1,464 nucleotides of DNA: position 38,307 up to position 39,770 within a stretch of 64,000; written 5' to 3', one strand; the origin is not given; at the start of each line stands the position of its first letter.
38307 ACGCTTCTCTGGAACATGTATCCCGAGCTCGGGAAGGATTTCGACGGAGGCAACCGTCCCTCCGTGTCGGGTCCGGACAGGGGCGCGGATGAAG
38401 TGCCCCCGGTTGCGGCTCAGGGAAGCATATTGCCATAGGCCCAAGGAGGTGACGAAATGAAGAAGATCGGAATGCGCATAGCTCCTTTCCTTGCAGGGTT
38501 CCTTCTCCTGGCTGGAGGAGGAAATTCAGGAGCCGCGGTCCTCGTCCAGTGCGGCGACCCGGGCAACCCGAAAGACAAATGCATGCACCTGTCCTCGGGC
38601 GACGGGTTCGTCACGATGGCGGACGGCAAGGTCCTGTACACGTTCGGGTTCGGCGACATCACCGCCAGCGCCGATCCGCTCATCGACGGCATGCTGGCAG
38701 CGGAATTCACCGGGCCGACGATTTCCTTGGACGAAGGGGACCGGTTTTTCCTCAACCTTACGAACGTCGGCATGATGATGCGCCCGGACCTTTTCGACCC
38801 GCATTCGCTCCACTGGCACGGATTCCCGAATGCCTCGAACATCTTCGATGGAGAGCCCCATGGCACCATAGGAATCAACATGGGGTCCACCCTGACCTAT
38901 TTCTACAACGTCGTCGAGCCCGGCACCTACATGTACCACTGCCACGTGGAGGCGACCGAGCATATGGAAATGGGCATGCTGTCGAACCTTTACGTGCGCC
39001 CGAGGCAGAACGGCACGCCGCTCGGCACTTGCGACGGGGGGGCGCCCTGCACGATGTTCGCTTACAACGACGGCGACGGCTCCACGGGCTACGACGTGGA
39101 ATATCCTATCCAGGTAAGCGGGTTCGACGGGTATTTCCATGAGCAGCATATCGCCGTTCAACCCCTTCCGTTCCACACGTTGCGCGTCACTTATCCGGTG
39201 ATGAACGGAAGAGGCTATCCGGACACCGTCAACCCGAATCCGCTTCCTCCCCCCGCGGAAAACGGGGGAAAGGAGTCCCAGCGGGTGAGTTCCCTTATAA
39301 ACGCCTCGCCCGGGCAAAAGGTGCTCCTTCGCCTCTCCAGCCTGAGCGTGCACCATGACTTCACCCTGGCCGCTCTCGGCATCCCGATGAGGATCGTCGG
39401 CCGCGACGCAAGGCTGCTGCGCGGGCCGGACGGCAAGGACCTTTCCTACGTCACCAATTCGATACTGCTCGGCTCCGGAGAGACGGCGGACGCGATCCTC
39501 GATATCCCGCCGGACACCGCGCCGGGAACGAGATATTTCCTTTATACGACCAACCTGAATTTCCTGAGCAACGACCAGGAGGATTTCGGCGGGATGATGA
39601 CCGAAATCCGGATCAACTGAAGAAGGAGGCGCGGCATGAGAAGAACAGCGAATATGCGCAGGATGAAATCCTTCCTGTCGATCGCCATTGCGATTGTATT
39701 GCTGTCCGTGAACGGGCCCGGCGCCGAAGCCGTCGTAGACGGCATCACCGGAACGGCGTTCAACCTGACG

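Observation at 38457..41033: Copper ligands of a multicopper oxidase appear split between two adjacent proteins (candidate heteromeric MCO)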

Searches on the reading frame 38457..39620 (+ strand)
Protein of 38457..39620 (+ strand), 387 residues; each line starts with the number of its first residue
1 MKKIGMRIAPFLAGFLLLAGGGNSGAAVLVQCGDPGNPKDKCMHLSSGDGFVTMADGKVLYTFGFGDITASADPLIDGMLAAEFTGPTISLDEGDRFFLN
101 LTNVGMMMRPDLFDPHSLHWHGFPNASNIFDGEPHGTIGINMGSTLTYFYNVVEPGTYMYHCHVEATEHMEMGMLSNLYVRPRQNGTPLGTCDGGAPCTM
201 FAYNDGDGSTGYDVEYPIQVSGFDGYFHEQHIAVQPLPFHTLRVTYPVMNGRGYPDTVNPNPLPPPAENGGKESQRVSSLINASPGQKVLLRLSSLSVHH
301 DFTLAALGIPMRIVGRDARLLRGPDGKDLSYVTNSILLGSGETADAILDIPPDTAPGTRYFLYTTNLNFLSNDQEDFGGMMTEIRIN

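Call 3: search_protein_families(library=pfam, proteins=[window:38457-39620:+], max_evalue=0.01)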
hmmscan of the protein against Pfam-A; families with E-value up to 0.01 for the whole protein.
window:38457-39620:+ (387 aa): 3 families
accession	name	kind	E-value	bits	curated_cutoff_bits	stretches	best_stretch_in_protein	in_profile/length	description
PF07732.21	Cu-oxidase_3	-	8.5e-14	52.1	21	1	83-184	23-118/119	Multicopper oxidase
PF07731.20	Cu-oxidase_2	-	5e-11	42.9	20.4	1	85-183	31-136/137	Multicopper oxidase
PF00394.28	Cu-oxidase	-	1.8e-05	25.3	21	1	254-369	35-135/157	Multicopper oxidase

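Call 4: search_protein_families(library=ncbifam, proteins=[window:38457-39620:+], max_evalue=0.01)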
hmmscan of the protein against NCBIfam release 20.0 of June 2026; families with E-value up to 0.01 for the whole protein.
window:38457-39620:+ (387 aa): 7 families
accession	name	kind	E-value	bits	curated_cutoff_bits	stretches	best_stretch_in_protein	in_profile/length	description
TIGR03388.1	ascorbase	equivalog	3.6e-10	39.1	614.8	1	81-183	26-122/542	L-ascorbate oxidase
TIGR01480.1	copper_res_A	subfamily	2.3e-09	36.3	478.95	1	83-182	72-162/593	copper resistance system multicopper oxidase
TIGR03389.1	laccase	equivalog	4.4e-06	25.8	558.9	1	81-169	28-112/539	laccase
TIGR02376.1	Cu_nitrite_red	equivalog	8.5e-05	22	296.3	1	86-184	58-148/326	copper-containing nitrite reductase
NF008205.1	PRK10965.1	equivalog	0.00068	18.6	525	1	82-173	72-156/529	multicopper oxidase CueO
TIGR03390.1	ascorbOXfungal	equivalog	0.0028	16.2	445.35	0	84-166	36-116/538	L-ascorbate oxidase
NF045554.1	AmiPhnlOxPhsA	equivalog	0.0094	14.5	950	0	156-184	548-574/581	O-aminophenol oxidase PhsA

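Call 7: find_homologous_proteins(query=window:38457-39617:+)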
Query window:38457-39617:+ (387 aa): 6463 proteins with E <= 0.001 among 8000 candidates; the best 120 are listed.
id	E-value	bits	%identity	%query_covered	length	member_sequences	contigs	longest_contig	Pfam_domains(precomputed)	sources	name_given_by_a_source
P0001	1.1e-266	902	100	100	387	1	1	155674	PF07731.21,PF00394.29,PF07732.22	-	-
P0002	1.6e-238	809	88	100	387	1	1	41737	PF07731.21,PF07732.22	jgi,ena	-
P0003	1.2e-198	678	76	100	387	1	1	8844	PF07731.21,PF00394.29,PF07732.22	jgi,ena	-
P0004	7.0e-187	639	72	100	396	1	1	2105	PF07731.21,PF00394.29,PF07732.22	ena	-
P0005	1.1e-182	625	72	100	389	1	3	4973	PF07731.21,PF00394.29,PF07732.22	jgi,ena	-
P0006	3.3e-181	621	71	99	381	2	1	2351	PF07731.21,PF00394.29,PF07732.22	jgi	jgi:FtsP/CotA-like multicopper oxidase with cupredoxin domain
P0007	1.2e-179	615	71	100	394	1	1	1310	PF07731.21,PF00394.29,PF07732.22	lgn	-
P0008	1.3e-177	609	69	100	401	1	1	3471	PF07731.21,PF07732.22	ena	-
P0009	2.6e-177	608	71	100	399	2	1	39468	PF07731.21,PF00394.29,PF07732.22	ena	-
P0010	6.3e-171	587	67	100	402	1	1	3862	PF07731.21,PF00394.29,PF07732.22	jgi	jgi:FtsP/CotA-like multicopper oxidase with cupredoxin domain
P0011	1.1e-168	579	67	98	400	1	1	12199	PF07731.21,PF07732.22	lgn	-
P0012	1.0e-163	563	65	94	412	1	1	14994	PF07731.21,PF07732.22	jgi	jgi:FtsP/CotA-like multicopper oxidase with cupredoxin domain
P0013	1.4e-162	559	64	100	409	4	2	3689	PF07731.21,PF00394.29,PF07732.22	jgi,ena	-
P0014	5.8e-156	537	62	98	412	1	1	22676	PF07731.21,PF07732.22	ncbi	-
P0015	2.5e-155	535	64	100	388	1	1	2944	PF07731.21,PF00394.29,PF07732.22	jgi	jgi:FtsP/CotA-like multicopper oxidase with cupredoxin domain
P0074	1.9e-146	506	59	98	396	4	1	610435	PF07731.21,PF00394.29,PF07732.22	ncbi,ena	-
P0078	4.0e-146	505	61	94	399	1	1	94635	PF07731.21,PF00394.29,PF07732.22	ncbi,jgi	ncbi:MAG: multicopper oxidase domain-containing protein [Sulfuricella sp.]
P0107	5.7e-145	501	60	97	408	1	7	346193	PF07731.21,PF00394.29,PF07732.22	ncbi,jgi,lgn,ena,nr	ncbi:MAG TPA: hypothetical protein DDY20_07625 [Desulfobulbaceae bacterium]|nr:hypothetical protein 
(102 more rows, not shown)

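Call 8: find_related_loci(query=window:38457-39617:+, collection=genome_contigs, flank=8000)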
Query window:38457-39617:+ (387 aa) in genome_contigs; peptide patterns used: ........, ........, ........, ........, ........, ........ (x = any residue, [..] = any of these).
212 stretches matched a pattern; 175 encode a relative of the query (tblastn E <= 1e-3); the best 80 are kept; 80 distinct loci.
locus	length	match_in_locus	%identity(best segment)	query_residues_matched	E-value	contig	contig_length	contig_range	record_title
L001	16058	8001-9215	62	8-387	7e-160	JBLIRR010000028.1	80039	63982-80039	MAG: bacterium isolate MF1_201910_bin_226 MF1_201910_bin_226_scaffold_28, whole genome shotgun sequence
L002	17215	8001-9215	61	5-387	3e-157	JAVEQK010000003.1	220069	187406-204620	MAG: Desulfobulbaceae bacterium isolate BF_dRep_26 NODE_96_length_220069_cov_62.274109_Biofilm4, whole genome shotgun se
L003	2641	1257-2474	61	1-387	1e-162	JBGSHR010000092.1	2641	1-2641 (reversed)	MAG: Thiobacillaceae bacterium isolate JTS-AC11 k141_3462342, whole genome shotgun sequence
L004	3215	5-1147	62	28-387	6e-160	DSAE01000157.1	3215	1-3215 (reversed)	MAG TPA_asm: Desulfobacteraceae bacterium isolate SpSt-1141 Ga0129302_1020376, whole genome shotgun sequence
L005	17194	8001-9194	60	12-387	5e-151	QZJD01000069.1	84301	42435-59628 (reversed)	MAG: Desulfobulbus sp. isolate SURF_48 Ga0104751_1000255, whole genome shotgun sequence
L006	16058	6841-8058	58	1-387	3e-150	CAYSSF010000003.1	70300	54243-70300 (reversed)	MAG TPA_asm: uncultured Syntrophaceae bacterium isolate SRP062349_co5_36 genome assembly, contig: NODE_55_length_70300_c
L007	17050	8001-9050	68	42-387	3e-149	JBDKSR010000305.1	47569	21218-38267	MAG: Bryobacteraceae bacterium isolate 6_bin.226 c_000000534956, whole genome shotgun sequence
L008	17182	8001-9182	60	1-387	1e-147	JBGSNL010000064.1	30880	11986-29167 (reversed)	MAG: bacterium isolate Ac.bin.255 k141_598495, whole genome shotgun sequence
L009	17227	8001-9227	57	1-387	1e-145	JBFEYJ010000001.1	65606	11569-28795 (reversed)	MAG: Thiohalomonadaceae bacterium isolate Mix_mud09.2021.07.50 k141_1072676_length_65606_cov_16.4168, whole genome shotg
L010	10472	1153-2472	56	1-387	1e-145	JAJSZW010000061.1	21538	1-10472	MAG: Deltaproteobacteria bacterium isolate SM7059A Ga0402080_102, whole genome shotgun sequence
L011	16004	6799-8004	59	19-387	4e-145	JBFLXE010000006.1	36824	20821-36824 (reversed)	MAG: Nitrospirota bacterium isolate MAG050 MAG050_6, whole genome shotgun sequence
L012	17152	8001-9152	62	26-387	2e-144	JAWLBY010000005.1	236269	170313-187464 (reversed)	MAG: Lysobacteraceae bacterium isolate 15dZY3.bin.15 NODE_108_length_236269_cov_224.109946, whole genome shotgun sequenc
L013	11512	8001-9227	58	1-387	1e-143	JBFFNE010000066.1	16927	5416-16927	MAG: Thiohalomonadaceae bacterium isolate Mix_mud18.2022.04.65 k141_15428_length_16927_cov_156.1736, whole genome shotgu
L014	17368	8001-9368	53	1-387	5e-143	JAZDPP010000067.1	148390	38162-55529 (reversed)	MAG: Pseudomonadota bacterium isolate MEGAHIT-group-0.852 k141_17230177, whole genome shotgun sequence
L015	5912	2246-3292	62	41-387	4e-139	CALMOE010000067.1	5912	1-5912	MAG TPA_asm: uncultured Geobacter sp. isolate SRR5215466_bin.132_CONCOCT_v1.1_MAG genome assembly, contig: ERZ781361.587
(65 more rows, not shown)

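Call 11: search_solved_structures(query=window:38457-39617:+, max_evalue=0.01, show_alignments=2)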
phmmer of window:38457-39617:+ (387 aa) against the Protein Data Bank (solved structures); distinct sequences matched with E-value up to 0.01: 107 (the best 60 are shown).
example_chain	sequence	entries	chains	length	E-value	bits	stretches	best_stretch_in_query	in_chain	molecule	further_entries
3g5w_A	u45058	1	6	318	1.2e-13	53.8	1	84-186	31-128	Multicopper oxidase type 1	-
2zwn_A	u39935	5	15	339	3.9e-10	42.3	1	82-184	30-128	two-domain type laccase | Multicopper oxidase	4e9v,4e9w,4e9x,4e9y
7rab_A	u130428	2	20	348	1.9e-09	40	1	83-188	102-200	multicopper oxidase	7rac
3gdc_A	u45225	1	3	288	5.6e-09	38.5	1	83-215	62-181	Multicopper oxidase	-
6vox_A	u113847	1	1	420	1.1e-08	37.5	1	117-184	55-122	Copper oxidase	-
1aoz_A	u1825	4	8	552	1.8e-08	36.8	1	81-185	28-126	ASCORBATE OXIDASE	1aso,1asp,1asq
1kya_A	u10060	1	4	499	3.3e-07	32.6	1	85-165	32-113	LACCASE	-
6vow_A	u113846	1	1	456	3.5e-07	32.5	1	112-184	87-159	multicopper oxidase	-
3v9e_A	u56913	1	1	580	4.6e-07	32.2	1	84-165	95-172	Laccase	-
3sqr_A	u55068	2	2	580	8.5e-07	31.3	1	84-165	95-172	laccase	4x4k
1hfu_A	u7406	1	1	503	1.2e-06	30.8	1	78-164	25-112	LACCASE 1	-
1a65_A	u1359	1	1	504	1.2e-06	30.7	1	78-164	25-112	LACCASE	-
8p4g_A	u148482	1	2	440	2e-06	30.1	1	77-190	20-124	Multicopper oxidase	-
3zx1_A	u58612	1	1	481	2e-06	30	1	106-182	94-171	OXIDOREDUCTASE, PUTATIVE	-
6klg_A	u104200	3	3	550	2.3e-06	29.9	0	82-167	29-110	Laccase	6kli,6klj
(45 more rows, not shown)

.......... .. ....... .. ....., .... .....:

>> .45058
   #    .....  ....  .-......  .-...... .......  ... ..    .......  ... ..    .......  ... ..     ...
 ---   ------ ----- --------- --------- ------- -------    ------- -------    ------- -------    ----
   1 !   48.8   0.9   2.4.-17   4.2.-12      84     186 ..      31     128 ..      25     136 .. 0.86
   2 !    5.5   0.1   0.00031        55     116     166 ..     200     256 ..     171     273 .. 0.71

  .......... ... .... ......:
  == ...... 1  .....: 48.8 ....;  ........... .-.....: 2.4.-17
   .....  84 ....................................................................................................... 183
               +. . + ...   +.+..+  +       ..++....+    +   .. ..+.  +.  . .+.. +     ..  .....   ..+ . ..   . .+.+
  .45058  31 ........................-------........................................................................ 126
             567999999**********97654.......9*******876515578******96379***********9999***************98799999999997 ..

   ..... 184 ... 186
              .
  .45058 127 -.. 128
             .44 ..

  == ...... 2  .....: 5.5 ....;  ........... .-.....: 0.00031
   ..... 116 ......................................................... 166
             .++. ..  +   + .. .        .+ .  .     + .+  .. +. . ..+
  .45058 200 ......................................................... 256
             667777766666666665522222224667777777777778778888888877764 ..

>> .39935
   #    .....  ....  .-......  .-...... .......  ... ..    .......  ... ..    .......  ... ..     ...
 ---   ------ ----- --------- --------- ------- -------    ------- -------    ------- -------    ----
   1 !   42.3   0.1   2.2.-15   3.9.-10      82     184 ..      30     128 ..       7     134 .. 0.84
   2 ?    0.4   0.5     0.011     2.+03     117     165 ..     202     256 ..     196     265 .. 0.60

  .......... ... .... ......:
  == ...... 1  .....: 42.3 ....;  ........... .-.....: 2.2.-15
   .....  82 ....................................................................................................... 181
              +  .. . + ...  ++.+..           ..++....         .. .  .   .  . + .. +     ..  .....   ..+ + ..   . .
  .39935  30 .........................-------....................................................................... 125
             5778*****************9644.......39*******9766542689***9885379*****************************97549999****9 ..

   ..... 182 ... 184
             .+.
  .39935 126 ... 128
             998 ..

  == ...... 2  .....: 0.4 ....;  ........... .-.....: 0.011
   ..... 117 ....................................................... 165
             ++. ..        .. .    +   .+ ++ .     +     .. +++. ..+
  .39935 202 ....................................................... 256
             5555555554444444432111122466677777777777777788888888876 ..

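Call 30: find_encoding_contigs(protein=P0107, flank=10000, max_places=2)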
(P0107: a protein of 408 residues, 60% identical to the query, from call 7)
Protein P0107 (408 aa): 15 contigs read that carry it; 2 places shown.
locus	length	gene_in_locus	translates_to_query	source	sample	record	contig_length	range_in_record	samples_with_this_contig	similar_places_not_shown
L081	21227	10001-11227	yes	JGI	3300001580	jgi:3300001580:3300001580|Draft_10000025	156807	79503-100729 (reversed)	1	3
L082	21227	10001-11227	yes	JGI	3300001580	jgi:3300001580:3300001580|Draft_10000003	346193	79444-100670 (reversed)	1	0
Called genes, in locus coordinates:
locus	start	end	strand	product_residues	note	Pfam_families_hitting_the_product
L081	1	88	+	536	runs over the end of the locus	PF01293:PEPCK_ATP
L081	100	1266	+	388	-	PF00890:FAD_binding_2 (faint), PF01134:GIDA (faint), PF01262:AlaDh_PNT_C (faint), PF01266:DAO (faint), PF03486:HI0933_like (faint), PF07992:Pyr_redox_2, PF00070:Pyr_redox, PF18267:Rubredoxin_C, +2 more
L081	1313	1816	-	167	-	PF00877:NLPC_P60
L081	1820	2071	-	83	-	-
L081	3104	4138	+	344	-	-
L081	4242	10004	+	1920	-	PF13620:CarboxypepD_reg (faint), PF14686:fn3_3 (weak), PF17210:SdrD_B (weak)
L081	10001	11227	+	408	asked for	PF07731:Cu-oxidase_2, PF07732:Cu-oxidase_3, PF00394:Cu-oxidase (faint)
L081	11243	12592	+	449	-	PF07731:Cu-oxidase_2 (faint), PF07732:Cu-oxidase_3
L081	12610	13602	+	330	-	-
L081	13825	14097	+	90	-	-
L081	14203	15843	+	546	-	PF00082:Peptidase_S8, PF18998:Flg_new_2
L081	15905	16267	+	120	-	-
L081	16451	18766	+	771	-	PF07732:Cu-oxidase_3, PF00394:Cu-oxidase, PF07731:Cu-oxidase_2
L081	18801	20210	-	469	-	-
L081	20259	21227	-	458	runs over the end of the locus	PF00072:Response_reg, PF00158:Sigma54_activat, PF01078:Mg_chelatase (faint), PF14532:Sigma54_activ_2, PF00004:AAA (weak), PF07728:AAA_5, PF25601:AAA_lid_14, PF02954:HTH_8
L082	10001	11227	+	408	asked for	PF07731:Cu-oxidase_2, PF07732:Cu-oxidase_3, PF00394:Cu-oxidase (faint)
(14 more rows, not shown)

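Call 31: find_encoding_contigs(protein=P0074, flank=10000, max_places=2)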
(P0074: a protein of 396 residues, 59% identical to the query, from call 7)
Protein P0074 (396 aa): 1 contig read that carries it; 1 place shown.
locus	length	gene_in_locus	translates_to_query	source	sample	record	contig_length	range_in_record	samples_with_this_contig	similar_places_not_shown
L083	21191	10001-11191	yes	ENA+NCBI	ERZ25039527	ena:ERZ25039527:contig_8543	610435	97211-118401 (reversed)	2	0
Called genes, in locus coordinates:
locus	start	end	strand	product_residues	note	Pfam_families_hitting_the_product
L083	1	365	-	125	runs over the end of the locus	-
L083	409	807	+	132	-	PF13310:Virulence_RhuM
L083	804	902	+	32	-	-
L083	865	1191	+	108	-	PF04313:HSDR_N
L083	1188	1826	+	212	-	PF04313:HSDR_N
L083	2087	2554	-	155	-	-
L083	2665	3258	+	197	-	PF22679:T1R_D3-like, PF11867:T1RH-like_C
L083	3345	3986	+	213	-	PF11867:T1RH-like_C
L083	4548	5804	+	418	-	-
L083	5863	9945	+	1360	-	PF13229:Beta_helix (faint)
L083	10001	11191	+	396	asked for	PF07731:Cu-oxidase_2, PF07732:Cu-oxidase_3, PF00394:Cu-oxidase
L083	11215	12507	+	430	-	PF07731:Cu-oxidase_2 (faint), PF07732:Cu-oxidase_3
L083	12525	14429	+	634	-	PF07732:Cu-oxidase_3 (faint), PF17963:Big_9 (weak), PF17803:Cadherin_4, PF17892:Cadherin_5, PF17963:Big_9, PF17803:Cadherin_4, PF17892:Cadherin_5, PF17963:Big_9, +1 more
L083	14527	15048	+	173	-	-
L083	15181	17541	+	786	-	PF00082:Peptidase_S8, PF17803:Cadherin_4 (weak), PF17892:Cadherin_5, PF17963:Big_9, PF19076:CshA_repeat (faint), PF17803:Cadherin_4 (weak), PF17892:Cadherin_5, PF17963:Big_9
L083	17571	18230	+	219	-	PF00578:AhpC-TSA, PF02630:SCO1-SenC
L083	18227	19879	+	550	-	PF00034:Cytochrom_C (weak), PF13458:Peripla_BP_6 (weak)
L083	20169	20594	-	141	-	PF01850:PIN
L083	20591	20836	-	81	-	-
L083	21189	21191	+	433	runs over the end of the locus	PF01966:HD (weak), PF18019:Cas3_HD (weak), PF00270:DEAD, PF04851:ResIII, PF13401:AAA_22 (weak)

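Call 35: find_related_loci(query=P0078, collection=genome_contigs, flank=10000)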
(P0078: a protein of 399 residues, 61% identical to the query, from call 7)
Query P0078 (399 aa) in genome_contigs; peptide patterns used: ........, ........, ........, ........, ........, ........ (x = any residue, [..] = any of these).
376 stretches matched a pattern; 331 encode a relative of the query (tblastn E <= 1e-3); the best 80 are kept; 80 distinct loci.
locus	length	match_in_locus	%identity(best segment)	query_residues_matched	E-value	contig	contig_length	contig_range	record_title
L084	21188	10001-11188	83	1-399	0e+0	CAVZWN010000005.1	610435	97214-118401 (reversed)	MAG: uncultured Gammaproteobacteria bacterium isolate MFD04716.bin.1.293 genome assembly, contig: contig_8543, whole gen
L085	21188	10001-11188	82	1-399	0e+0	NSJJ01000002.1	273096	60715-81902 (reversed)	MAG: Sulfuricella denitrificans isolate Ru_enrich_SD NODE_11_length_273096_cov_13.8588, whole genome shotgun sequence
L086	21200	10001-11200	82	1-399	0e+0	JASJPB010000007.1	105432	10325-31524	MAG: Sulfuricellaceae bacterium isolate MAG_148 NODE_119_length_105432_cov_18.341782, whole genome shotgun sequence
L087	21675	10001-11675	75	18-398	0e+0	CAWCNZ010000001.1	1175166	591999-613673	MAG: uncultured beta proteobacterium isolate MFD03899.bin.2.29 genome assembly, contig: contig_152, whole genome shotgun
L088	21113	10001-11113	75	29-399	0e+0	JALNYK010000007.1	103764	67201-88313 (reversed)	MAG: Gallionella sp. isolate SO_2017_GW1 bin 129 NODE_1321_length_103764_cov_5.918851_OW334_2017, whole genome shotgun s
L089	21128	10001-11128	74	22-399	0e+0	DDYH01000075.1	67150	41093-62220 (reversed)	MAG TPA_asm: Gallionellaceae bacterium UBA2239 UBA2239_contig_615, whole genome shotgun sequence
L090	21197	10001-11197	84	1-399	0e+0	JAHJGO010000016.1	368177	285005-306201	MAG: Gammaproteobacteria bacterium isolate Modern_marine_glass_biofilm.mb.74 Modern_marine_glas.mb.74_k141_714380, whole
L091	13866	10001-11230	67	1-399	0e+0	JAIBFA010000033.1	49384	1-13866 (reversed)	MAG: Thiobacillus sp. isolate C31_concoct.bin.18 C31_k141_5160, whole genome shotgun sequence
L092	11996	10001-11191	66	1-398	0e+0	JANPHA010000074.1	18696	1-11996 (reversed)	MAG: Burkholderiales bacterium isolate VAR_69_metabat_251 VAR_69_k141_2945298, whole genome shotgun sequence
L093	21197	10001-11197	67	1-398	0e+0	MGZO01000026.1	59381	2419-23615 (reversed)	MAG: Hydrogenophilales bacterium RIFOXYD1_FULL_62_11 rifoxyd1_full_scaffold_1704, whole genome shotgun sequence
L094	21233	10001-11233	63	4-399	1e-178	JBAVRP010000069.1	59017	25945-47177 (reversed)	MAG: Burkholderiales bacterium isolate MFD02535_ilm_asm_bin3 k127_56999, whole genome shotgun sequence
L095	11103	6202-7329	66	20-398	4e-175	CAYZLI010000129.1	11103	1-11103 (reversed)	MAG TPA_asm: uncultured Rhodocyclaceae bacterium isolate binchicken_co110_434 genome assembly, contig: NODE_12905_length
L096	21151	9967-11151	66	1-398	8e-175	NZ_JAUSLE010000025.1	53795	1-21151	MAG: Rhodoferax sp. isolate E19_concoct.bin.1 E19_k141_220155, whole genome shotgun sequence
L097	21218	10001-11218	63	3-399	3e-173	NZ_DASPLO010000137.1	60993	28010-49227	MAG: Methylocaldum sp. isolate SMAG_U12066 k141_93443, whole genome shotgun sequence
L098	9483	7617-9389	63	10-399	4e-171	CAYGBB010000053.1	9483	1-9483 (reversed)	MAG TPA_asm: uncultured Moraxellaceae bacterium isolate ERP113451_co1_159 genome assembly, contig: NODE_9012_length_9483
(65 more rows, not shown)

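Call 39: search_protein_families(library=pfam, proteins=[L083:14527-15045:+, L083:4548-5801:+, L083:5863-9942:+], max_evalue=0.01)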
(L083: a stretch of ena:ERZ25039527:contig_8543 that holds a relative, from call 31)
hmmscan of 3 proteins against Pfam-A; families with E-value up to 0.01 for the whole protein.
L083:14527-15045:+ (173 aa): 0 families

L083:4548-5801:+ (418 aa): 0 families

L083:5863-9942:+ (1360 aa): 2 families
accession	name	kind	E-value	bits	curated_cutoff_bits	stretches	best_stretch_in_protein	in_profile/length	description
PF13229.12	Beta_helix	-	2.3e-06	27.7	25.9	0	986-1070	78-142/158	Right handed beta helix region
PF17210.9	SdrD_B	-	0.00018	22.1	29.7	0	3-32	26-55/112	SdrD B-like domain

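Call 52: predict_structure(alignment_id=A3)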
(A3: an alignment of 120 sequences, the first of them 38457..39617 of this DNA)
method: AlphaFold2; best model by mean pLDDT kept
length: 387 residues; sequences in the alignment: 120
mean_pLDDT: 87.5   pTM: 0.86
mean pLDDT of the five models: 87.5, 87.4, 86.6, 86.3, 84.4
residues with pLDDT >= 90: 229; 70-90: 116; 50-70: 41; < 50: 1
segments of 3 or more residues with pLDDT < 50: none
pLDDT, mean of each block of 10 residues (from residue 1): 67 79 62 88 93 93 93 90 94 94 86 75 64 65 86 92 70 90 96 91 95 97 89 67 91 95 94 95 97 92 93 95 92 95 95 95 93 82 96
secondary structure, 60 per line:
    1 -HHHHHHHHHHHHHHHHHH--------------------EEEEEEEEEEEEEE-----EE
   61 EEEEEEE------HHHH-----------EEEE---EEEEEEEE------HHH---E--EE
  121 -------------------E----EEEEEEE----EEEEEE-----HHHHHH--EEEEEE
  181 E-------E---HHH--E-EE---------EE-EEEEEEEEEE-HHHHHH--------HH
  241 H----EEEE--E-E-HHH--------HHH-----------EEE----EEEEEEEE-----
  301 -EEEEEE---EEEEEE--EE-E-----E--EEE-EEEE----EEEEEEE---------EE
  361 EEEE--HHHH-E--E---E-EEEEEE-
elements in order: H2-19 E40-53 E59-67 H74-77 E89-92 E96-103 E145-151 E156-161 H167-172 E175-181 E214-223 H225-230 E246-249 E281-283 E288-295 E302-307 E311-316 E331-333 E335-338 E343-349 E359-364 H367-370 E381-386
